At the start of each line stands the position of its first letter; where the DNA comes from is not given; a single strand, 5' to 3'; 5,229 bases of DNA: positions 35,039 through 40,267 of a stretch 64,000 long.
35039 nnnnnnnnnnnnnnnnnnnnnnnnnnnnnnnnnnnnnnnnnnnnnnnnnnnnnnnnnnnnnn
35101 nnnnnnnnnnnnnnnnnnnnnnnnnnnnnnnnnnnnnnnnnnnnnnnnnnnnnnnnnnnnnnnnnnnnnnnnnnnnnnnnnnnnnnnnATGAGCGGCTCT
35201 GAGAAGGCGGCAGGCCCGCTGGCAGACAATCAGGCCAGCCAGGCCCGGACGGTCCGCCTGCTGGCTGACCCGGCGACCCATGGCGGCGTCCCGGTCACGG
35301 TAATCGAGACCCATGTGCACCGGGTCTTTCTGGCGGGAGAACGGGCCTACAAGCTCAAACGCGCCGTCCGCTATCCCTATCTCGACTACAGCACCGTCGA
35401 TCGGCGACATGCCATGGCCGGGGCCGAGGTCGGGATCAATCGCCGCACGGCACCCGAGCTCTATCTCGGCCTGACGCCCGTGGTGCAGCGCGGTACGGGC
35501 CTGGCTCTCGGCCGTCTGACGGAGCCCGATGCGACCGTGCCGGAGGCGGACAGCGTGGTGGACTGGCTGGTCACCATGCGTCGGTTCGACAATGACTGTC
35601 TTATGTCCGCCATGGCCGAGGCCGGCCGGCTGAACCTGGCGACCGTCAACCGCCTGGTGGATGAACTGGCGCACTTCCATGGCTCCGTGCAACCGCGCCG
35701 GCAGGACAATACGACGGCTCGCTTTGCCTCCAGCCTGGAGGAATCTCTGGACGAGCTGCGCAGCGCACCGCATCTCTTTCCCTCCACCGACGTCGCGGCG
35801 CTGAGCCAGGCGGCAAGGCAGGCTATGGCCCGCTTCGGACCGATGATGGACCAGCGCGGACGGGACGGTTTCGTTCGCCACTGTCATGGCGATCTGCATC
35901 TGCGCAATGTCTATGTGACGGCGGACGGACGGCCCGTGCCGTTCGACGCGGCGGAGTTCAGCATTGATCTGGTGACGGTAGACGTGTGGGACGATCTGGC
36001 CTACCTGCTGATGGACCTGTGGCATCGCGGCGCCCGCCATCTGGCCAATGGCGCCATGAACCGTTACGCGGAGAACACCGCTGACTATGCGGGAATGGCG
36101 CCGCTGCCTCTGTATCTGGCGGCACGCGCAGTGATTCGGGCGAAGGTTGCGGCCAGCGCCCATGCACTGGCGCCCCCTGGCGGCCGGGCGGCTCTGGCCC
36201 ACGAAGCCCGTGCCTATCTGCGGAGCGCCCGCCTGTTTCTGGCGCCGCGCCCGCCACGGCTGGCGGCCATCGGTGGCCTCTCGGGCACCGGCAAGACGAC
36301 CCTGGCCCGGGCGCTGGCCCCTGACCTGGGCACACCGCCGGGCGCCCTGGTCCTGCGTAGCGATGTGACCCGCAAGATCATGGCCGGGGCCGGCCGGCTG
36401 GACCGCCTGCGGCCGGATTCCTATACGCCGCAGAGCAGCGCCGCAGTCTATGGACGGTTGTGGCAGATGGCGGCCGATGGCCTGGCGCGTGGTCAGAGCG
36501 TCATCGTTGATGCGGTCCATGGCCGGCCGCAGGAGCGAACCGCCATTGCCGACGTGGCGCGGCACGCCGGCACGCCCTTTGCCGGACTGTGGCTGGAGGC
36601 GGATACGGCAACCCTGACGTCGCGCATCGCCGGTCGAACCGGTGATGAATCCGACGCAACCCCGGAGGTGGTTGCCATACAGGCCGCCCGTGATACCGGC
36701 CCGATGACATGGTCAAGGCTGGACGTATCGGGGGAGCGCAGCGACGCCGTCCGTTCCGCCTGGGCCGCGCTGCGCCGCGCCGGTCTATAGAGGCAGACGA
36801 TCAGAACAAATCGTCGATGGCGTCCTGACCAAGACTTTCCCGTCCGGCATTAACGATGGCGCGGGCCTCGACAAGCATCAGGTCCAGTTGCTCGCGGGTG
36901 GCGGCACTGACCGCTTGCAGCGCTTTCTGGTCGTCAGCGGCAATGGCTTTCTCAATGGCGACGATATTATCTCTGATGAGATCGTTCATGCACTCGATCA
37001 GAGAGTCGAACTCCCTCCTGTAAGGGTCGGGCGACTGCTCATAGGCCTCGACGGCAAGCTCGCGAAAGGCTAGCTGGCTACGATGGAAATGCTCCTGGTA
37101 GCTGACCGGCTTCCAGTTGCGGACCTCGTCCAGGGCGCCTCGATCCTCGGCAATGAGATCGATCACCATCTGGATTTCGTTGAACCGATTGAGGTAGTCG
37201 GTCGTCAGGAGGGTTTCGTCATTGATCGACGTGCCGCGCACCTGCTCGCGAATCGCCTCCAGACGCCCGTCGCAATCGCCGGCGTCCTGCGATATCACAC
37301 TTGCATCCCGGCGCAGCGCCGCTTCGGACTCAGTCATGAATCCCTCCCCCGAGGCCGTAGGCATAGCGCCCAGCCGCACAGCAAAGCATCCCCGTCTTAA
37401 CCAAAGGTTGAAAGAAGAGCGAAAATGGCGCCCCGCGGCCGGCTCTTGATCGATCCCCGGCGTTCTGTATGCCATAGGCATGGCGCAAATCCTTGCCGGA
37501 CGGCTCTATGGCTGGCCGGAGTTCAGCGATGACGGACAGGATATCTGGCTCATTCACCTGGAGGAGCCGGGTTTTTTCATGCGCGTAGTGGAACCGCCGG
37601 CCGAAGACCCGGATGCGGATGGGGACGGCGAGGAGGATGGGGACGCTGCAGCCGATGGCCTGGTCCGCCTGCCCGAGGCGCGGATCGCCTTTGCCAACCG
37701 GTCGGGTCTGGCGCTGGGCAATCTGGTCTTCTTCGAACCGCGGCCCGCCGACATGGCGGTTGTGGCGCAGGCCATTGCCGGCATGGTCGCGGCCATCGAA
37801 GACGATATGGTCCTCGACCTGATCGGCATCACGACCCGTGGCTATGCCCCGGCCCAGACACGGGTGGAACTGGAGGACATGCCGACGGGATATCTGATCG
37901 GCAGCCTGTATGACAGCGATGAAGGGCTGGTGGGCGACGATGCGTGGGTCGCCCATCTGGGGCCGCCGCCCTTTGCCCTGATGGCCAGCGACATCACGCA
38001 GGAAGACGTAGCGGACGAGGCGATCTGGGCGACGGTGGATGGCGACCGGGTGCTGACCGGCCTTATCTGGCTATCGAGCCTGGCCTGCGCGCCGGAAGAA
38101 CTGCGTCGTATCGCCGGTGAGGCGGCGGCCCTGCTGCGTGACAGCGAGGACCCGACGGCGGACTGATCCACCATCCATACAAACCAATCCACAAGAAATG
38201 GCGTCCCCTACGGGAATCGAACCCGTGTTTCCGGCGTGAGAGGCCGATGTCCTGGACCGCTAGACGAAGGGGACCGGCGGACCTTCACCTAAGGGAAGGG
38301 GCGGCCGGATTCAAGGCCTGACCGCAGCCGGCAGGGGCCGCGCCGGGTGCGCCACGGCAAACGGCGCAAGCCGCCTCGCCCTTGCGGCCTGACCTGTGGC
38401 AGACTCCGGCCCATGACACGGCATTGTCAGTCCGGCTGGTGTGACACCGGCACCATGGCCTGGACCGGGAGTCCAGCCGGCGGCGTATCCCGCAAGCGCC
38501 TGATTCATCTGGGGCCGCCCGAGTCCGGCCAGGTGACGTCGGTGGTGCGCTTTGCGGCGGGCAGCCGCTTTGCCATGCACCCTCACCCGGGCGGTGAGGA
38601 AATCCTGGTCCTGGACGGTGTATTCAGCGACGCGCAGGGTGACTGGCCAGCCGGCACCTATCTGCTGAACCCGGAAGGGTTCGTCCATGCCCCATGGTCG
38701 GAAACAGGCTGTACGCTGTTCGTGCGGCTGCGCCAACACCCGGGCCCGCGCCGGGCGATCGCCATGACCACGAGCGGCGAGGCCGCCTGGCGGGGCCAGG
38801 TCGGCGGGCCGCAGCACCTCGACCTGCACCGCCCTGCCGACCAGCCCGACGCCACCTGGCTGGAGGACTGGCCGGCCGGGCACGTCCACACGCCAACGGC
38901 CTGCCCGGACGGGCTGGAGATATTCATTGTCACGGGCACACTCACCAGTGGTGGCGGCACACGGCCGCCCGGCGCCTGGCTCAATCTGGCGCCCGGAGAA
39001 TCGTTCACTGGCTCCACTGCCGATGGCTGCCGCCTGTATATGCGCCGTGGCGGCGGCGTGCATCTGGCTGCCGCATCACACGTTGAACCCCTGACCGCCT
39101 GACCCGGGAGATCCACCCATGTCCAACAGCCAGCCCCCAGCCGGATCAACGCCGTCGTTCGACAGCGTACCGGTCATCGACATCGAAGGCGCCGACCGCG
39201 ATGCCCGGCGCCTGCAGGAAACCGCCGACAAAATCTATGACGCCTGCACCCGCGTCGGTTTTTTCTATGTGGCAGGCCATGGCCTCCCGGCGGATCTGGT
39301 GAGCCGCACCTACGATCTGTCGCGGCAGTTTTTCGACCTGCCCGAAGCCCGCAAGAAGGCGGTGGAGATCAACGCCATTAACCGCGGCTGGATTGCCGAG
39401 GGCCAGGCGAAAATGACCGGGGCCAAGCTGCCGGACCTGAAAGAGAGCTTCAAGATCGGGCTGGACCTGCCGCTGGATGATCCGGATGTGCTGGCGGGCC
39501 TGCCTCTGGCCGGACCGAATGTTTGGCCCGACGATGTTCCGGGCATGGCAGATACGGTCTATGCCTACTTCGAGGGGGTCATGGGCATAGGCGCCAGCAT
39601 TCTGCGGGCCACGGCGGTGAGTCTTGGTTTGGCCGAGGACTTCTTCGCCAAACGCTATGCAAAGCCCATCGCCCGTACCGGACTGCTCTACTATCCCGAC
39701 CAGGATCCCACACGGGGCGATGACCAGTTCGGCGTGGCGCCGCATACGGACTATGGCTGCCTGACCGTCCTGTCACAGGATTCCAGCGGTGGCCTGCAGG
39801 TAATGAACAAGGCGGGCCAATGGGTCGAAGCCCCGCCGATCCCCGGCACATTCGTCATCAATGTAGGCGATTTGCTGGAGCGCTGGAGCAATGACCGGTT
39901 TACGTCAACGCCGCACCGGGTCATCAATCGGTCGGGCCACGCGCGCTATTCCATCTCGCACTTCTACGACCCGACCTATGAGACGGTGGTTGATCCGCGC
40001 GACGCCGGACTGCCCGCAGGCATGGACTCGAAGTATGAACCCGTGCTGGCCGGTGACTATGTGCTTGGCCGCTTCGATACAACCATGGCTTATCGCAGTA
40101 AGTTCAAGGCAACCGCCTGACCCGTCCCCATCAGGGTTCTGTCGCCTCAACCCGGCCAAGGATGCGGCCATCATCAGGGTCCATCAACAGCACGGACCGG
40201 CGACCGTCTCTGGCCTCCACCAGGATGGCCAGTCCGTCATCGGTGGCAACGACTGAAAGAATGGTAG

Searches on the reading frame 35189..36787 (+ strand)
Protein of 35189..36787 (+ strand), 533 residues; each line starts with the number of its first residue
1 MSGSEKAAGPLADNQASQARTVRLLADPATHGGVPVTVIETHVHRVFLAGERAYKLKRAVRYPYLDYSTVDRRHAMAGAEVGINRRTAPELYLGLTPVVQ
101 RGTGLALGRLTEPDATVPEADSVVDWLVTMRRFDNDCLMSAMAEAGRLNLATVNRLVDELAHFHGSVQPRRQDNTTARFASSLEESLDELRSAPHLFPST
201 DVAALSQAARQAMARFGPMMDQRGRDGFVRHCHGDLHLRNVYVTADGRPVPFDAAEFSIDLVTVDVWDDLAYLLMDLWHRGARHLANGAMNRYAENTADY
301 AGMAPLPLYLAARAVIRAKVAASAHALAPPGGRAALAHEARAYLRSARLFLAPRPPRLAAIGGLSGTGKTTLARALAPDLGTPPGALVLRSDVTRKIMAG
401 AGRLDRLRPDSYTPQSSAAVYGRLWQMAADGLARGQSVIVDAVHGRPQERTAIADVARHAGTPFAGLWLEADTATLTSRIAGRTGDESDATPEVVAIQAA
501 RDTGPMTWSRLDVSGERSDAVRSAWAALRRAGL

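Call 25: search_protein_families(library=pfam, proteins=[window:35189-36787:+], max_evalue=0.00001)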
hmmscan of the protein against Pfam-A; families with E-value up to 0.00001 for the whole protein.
window:35189-36787:+ (533 aa): 4 families
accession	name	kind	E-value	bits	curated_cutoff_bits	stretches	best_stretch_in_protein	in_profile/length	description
PF13671.12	AAA_33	-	9.3e-24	84.8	27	1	361-500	4-138/143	AAA domain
PF13238.12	AAA_18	-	7.4e-07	30.1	29.4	1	361-489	3-117/128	AAA domain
PF01636.29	APH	-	2.9e-06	27.7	23.2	1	151-306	91-239/239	Phosphotransferase enzyme family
PF06414.18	Zeta_toxin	-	8e-06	25.9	22.3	0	350-461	10-121/199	Zeta toxin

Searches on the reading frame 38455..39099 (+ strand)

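Call 25: search_protein_families(library=pfam, proteins=[window:38455-39099:+], max_evalue=0.00001)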
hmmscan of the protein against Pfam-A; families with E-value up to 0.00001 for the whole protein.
window:38455-39099:+ (215 aa): 1 family
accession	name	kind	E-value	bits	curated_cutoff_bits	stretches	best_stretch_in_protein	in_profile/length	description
PF12973.13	Cupin_7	-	4.4e-34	116.9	27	1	1-94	11-103/105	ChrR Cupin-like domain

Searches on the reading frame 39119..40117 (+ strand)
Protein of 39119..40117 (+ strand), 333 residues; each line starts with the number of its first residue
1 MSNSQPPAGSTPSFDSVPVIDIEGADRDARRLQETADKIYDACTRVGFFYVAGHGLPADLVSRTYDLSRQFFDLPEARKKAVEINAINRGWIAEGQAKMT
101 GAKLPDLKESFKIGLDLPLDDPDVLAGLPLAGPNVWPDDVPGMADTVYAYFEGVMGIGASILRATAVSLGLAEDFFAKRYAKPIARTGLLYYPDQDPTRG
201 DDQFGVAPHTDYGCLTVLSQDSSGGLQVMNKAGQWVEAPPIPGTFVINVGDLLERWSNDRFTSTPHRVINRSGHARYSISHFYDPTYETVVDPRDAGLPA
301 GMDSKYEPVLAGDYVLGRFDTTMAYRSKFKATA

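Call 25: search_protein_families(library=pfam, proteins=[window:39119-40117:+], max_evalue=0.00001)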
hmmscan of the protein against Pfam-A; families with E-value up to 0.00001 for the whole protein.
window:39119-40117:+ (333 aa): 2 families
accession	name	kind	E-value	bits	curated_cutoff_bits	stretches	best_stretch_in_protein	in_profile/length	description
PF14226.12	DIOX_N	-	6.2e-30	104.7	27.3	1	17-138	1-116/117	non-haem dioxygenase in morphine synthesis N-terminal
PF03171.26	2OG-FeII_Oxy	-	1.6e-26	93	23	1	191-285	9-101/101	2OG-Fe(II) oxygenase superfamily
